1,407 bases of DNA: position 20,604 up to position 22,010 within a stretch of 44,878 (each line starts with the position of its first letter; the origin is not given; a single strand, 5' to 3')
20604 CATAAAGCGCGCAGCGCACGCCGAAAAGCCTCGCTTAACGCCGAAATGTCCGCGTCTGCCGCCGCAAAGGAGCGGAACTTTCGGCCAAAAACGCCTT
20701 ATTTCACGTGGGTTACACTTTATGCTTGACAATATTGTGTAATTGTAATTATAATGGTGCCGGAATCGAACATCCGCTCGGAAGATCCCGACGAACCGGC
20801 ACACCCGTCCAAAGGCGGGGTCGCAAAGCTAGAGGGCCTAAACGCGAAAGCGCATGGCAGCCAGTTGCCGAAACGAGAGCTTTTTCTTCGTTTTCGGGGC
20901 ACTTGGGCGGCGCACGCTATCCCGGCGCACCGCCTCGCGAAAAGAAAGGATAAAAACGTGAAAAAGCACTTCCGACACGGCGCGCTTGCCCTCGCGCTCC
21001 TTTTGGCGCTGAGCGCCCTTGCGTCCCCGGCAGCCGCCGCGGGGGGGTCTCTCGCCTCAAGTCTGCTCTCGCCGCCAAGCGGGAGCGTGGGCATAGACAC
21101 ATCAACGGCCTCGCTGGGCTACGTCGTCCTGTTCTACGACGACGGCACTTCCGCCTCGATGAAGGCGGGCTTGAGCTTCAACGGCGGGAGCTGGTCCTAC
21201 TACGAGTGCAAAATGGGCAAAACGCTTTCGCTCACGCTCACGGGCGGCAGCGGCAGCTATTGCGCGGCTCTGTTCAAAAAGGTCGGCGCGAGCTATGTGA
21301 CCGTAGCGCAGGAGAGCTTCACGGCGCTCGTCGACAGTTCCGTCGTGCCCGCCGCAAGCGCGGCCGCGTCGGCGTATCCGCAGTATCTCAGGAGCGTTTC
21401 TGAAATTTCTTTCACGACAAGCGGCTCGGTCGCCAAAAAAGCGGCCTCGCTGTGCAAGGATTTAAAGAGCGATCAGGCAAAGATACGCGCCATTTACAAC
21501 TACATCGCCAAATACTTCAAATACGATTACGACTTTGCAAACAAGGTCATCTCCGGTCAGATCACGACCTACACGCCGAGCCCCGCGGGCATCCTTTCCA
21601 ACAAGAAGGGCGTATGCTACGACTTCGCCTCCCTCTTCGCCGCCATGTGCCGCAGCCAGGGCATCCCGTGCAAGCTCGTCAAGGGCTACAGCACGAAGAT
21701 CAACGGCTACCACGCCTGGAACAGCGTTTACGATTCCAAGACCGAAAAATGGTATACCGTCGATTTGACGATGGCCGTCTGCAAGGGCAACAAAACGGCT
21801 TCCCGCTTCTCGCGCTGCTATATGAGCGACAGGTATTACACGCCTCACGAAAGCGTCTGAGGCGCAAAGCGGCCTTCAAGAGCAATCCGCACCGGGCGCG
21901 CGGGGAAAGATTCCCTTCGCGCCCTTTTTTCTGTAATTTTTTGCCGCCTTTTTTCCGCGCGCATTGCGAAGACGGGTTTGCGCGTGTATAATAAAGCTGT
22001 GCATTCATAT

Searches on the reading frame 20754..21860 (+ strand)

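Call 60: search_protein_families(library=pfam, proteins=[window:20754-21860:+], max_evalue=0.0001)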
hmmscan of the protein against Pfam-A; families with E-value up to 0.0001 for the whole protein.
window:20754-21860:+ (368 aa): 2 families
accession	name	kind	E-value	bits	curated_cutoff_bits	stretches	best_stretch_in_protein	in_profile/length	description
PF01841.26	Transglut_core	-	1.7e-21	77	23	1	232-337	6-107/108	Transglutaminase-like superfamily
PF04473.18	DUF553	-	1e-08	35.2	20.5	1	230-309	3-86/140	Transglutaminase-like domain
